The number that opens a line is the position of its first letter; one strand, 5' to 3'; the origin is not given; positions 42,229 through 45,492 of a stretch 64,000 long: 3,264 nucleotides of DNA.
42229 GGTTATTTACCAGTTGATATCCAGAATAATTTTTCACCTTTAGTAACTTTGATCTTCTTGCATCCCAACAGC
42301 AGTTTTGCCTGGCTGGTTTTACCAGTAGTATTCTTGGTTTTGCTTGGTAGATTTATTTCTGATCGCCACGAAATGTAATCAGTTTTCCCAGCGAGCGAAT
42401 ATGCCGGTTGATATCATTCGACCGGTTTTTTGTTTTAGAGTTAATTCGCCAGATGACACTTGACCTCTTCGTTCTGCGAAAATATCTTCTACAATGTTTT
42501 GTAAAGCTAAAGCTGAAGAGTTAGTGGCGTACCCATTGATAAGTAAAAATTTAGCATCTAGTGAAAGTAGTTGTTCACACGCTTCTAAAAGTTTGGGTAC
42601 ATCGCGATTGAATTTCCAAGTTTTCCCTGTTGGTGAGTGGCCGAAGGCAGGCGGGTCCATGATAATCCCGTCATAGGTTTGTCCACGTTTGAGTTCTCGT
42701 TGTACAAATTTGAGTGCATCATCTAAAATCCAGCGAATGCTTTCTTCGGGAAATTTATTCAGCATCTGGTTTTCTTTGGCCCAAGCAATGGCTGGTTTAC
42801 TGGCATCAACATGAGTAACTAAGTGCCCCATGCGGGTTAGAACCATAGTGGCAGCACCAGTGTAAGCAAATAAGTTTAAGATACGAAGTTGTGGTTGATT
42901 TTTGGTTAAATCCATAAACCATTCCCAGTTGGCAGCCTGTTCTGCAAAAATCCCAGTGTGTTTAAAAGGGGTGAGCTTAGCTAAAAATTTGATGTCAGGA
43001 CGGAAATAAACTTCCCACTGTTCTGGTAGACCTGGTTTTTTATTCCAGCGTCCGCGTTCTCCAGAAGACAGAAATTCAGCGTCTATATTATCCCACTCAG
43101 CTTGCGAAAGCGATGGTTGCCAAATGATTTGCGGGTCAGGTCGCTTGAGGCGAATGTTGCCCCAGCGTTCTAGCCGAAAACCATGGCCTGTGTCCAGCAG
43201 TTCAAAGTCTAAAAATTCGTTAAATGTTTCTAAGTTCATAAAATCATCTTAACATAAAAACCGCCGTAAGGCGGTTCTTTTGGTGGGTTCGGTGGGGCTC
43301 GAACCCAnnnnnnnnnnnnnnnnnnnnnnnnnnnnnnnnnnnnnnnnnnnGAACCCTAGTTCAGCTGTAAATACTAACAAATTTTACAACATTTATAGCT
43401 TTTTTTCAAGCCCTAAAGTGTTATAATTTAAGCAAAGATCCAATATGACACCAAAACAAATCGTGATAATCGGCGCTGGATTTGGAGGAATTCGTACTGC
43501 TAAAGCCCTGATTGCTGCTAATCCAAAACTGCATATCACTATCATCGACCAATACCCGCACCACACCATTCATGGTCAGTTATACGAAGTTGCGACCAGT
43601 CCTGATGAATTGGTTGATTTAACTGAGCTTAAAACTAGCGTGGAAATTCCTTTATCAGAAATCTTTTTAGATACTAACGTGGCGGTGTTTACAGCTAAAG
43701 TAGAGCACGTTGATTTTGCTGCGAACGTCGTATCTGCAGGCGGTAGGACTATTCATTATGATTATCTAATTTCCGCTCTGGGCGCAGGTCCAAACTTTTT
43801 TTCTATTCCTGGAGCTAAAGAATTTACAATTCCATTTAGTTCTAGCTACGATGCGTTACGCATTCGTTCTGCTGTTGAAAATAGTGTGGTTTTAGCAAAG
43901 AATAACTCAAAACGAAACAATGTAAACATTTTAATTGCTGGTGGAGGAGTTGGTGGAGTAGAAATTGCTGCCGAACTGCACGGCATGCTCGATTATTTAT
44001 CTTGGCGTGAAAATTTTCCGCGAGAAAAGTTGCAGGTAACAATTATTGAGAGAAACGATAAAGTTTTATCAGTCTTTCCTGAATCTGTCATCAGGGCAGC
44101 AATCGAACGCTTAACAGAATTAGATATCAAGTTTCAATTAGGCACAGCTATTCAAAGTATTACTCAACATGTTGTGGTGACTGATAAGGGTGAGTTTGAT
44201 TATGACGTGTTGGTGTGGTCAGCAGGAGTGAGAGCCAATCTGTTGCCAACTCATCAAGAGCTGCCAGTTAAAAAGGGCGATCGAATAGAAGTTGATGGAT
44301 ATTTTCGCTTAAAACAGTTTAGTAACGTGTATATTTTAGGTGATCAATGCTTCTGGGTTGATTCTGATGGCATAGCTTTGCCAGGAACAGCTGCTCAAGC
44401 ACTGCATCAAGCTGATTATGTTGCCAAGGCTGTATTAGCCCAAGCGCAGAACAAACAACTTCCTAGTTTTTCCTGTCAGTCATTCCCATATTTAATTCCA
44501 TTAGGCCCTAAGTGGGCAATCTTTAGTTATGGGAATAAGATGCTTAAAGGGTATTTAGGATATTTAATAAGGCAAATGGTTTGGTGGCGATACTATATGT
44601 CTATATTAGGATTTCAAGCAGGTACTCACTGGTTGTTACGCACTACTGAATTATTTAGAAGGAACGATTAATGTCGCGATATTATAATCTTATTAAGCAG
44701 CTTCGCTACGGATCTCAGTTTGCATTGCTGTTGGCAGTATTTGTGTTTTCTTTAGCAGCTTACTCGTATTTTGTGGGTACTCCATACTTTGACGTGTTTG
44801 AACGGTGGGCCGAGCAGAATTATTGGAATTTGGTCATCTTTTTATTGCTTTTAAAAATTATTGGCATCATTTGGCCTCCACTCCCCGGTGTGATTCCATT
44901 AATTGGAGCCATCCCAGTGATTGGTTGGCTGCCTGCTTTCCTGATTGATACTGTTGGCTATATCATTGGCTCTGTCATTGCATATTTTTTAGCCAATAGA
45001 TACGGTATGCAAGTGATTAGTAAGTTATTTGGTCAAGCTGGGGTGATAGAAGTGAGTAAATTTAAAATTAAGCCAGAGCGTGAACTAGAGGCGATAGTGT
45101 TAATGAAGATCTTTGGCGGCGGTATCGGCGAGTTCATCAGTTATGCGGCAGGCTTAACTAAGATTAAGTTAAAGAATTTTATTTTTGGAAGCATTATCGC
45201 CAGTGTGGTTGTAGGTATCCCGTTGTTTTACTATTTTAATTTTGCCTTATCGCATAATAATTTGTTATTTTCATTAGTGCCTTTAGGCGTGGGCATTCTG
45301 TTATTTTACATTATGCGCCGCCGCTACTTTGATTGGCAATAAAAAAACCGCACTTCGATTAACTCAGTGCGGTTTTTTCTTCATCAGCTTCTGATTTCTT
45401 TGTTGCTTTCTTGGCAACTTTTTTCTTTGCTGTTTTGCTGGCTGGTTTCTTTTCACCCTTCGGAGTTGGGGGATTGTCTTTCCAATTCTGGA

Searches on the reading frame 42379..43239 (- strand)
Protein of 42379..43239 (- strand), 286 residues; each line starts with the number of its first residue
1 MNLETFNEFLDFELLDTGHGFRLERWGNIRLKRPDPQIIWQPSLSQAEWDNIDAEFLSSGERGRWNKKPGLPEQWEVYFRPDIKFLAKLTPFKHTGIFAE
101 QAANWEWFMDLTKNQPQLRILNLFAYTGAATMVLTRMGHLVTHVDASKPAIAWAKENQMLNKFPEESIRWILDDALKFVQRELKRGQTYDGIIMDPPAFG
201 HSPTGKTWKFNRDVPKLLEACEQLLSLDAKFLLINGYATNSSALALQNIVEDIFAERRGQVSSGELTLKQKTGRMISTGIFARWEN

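Call 65: search_protein_families(library=pfam, max_evalue=0.01, proteins=[window:42379-43239:-])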
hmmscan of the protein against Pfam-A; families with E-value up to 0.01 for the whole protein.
window:42379-43239:- (286 aa): 3 families
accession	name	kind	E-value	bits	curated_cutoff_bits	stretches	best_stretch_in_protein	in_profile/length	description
PF10672.15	Methyltrans_SAM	-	3.8e-09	36.7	27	1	82-225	92-235/286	S-adenosylmethionine-dependent methyltransferase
PF03602.21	Cons_hypoth95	-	7.1e-05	23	24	1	111-197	36-122/182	Conserved hypothetical protein 95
PF05175.20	MTS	-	0.0088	16.1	23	0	119-201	34-111/170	Methyltransferase small domain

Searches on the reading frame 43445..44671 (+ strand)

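Call 65: search_protein_families(library=pfam, max_evalue=0.01, proteins=[window:43445-44671:+])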
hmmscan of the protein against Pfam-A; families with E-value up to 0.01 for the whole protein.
window:43445-44671:+ (408 aa): 6 families
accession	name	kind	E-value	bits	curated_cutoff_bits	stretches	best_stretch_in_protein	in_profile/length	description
PF07992.20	Pyr_redox_2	-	2.7e-40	139.1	26.1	1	5-319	2-287/291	Pyridine nucleotide-disulphide oxidoreductase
PF00070.33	Pyr_redox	-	1.3e-09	38.9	22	1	162-242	2-69/82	Pyridine nucleotide-disulphide oxidoreductase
PF13454.12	NAD_binding_9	-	1.3e-07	32.1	21.8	1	7-59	1-53/155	FAD-NAD(P)-binding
PF01266.30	DAO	-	3.9e-07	30.3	27.9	0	212-270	148-217/353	FAD dependent oxidoreductase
PF05834.18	Lycopene_cycl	-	0.00038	20.1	23.4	0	6-39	2-35/380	Lycopene cyclase protein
PF13450.12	NAD_binding_8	-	0.00052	20.7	21.9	0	8-39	1-30/68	NAD(P)-binding Rossmann-like domain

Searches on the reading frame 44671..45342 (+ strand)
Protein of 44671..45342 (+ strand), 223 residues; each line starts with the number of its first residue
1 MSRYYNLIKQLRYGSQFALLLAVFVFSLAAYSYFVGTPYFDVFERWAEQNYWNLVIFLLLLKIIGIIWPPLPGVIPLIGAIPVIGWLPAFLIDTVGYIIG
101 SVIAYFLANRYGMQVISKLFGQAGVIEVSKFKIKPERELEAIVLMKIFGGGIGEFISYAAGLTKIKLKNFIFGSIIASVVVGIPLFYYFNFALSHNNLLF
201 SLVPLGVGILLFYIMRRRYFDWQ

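Call 65: search_protein_families(library=pfam, max_evalue=0.01, proteins=[window:44671-45342:+])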
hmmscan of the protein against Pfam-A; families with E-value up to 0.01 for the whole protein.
window:44671-45342:+ (223 aa): 1 family
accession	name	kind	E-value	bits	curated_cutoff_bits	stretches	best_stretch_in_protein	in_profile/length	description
PF09335.16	VTT_dom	-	5.8e-12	46.6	33.9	1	71-187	1-119/123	VTT domain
